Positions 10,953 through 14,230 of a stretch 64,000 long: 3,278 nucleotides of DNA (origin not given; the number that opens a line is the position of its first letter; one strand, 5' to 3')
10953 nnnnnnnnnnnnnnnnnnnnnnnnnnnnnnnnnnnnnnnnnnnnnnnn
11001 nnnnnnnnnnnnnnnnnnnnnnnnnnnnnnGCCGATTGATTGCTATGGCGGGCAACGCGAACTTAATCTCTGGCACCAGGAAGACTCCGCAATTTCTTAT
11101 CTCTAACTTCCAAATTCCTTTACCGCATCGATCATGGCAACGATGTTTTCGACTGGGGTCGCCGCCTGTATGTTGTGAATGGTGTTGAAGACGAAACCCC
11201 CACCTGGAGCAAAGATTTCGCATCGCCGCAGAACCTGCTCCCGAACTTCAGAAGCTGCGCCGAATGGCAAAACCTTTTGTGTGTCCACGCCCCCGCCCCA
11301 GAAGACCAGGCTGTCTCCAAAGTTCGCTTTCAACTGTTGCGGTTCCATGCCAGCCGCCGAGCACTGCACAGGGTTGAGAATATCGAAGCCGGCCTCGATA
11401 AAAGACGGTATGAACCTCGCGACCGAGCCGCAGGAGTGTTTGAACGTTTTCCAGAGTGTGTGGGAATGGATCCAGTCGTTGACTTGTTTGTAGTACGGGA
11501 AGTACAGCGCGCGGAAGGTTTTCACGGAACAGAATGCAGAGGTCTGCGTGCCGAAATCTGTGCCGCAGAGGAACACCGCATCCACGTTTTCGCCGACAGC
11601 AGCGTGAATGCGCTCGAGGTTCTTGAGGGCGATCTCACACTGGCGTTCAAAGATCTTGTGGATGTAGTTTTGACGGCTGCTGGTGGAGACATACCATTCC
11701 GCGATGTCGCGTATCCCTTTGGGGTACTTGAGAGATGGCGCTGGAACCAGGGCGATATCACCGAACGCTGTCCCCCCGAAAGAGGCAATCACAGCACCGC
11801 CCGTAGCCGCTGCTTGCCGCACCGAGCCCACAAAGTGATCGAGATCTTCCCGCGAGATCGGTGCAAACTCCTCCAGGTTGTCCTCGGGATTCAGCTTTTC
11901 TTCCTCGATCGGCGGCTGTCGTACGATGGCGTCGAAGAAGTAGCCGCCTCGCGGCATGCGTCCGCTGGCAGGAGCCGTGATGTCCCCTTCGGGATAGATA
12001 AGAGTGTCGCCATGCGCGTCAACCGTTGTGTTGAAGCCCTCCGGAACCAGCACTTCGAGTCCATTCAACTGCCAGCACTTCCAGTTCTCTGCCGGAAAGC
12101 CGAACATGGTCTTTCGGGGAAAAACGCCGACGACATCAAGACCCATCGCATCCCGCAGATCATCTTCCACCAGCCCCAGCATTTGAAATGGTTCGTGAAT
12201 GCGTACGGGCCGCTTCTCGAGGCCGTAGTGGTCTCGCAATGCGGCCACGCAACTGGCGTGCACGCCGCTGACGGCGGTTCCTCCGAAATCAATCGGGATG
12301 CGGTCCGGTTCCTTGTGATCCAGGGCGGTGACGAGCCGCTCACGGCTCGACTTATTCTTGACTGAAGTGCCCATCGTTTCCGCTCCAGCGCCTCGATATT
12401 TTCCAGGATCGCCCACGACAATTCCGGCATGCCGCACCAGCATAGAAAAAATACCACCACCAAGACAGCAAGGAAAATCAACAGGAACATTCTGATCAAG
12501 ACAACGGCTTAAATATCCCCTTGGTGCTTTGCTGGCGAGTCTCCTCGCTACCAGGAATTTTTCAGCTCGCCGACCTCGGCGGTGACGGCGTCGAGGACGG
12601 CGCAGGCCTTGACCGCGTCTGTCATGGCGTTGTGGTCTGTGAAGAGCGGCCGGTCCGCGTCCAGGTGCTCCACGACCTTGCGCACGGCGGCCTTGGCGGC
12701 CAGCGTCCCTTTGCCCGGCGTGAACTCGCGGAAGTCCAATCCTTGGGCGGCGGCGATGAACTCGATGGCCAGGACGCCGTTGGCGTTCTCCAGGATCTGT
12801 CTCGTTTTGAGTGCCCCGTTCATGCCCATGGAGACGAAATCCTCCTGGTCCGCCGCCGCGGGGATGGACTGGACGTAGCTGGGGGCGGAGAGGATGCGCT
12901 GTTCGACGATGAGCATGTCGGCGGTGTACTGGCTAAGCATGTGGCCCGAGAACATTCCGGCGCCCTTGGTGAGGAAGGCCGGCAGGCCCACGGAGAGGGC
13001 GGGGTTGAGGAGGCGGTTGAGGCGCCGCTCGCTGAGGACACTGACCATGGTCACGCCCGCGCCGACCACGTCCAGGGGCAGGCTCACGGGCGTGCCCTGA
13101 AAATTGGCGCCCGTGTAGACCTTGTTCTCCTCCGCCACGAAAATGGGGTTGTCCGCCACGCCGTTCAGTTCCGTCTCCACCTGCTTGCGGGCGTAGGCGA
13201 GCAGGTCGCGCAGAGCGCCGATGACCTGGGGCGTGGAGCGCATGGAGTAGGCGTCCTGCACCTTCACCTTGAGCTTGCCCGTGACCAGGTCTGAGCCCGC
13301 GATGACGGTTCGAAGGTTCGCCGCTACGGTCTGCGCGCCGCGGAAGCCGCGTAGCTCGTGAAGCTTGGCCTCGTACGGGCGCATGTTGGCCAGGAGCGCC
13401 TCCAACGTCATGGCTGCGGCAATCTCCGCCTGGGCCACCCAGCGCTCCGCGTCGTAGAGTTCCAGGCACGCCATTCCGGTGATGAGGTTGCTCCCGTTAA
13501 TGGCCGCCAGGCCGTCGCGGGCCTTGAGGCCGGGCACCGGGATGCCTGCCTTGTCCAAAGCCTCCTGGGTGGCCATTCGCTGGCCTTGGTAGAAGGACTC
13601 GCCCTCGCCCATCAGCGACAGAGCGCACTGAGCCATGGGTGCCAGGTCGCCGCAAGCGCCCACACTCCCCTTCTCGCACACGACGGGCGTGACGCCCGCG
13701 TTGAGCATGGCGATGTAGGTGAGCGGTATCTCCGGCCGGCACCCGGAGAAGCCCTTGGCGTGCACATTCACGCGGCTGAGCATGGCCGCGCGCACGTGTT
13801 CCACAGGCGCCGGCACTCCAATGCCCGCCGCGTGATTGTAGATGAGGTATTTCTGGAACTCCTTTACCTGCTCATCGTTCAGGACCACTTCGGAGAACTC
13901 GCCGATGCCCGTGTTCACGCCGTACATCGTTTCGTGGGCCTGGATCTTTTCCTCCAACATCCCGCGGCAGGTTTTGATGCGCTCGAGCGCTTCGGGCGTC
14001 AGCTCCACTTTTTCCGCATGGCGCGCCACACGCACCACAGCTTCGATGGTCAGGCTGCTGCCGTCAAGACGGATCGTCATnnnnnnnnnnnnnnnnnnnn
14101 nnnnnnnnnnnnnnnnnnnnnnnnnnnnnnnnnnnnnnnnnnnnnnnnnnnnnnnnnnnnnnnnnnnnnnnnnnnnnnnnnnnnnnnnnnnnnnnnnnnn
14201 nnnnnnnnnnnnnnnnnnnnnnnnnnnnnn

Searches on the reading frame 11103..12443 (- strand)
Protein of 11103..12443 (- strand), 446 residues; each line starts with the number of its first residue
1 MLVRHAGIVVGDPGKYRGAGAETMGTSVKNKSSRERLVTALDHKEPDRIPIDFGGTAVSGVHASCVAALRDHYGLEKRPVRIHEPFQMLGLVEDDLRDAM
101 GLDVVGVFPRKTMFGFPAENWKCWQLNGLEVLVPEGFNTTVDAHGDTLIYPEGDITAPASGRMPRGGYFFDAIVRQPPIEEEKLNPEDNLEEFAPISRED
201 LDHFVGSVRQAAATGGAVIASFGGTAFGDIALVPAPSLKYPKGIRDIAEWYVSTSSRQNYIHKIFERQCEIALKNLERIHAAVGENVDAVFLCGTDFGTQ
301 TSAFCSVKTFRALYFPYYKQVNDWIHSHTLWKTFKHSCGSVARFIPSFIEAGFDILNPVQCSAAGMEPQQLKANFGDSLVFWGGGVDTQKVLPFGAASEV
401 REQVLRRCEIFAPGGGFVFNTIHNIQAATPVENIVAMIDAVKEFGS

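Call 75: search_protein_families(library=pfam, proteins=[window:11103-12443:-], max_evalue=0.00001)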
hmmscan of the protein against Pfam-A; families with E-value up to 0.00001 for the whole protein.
window:11103-12443:- (446 aa): 1 family
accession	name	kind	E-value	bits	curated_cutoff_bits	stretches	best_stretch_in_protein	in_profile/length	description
PF01208.23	URO-D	-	7.3e-13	48.7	23.9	1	281-444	193-346/346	Uroporphyrinogen decarboxylase (URO-D)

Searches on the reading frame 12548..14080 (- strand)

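Call 75: search_protein_families(library=pfam, proteins=[window:12548-14080:-], max_evalue=0.00001)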
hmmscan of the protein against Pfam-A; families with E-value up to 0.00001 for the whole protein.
window:12548-14080:- (510 aa): 1 family
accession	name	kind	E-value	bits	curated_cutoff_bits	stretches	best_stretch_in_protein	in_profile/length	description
PF00221.24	Lyase_aromatic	-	3.9e-161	537.3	27.3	1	10-468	1-466/466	Aromatic amino acid lyase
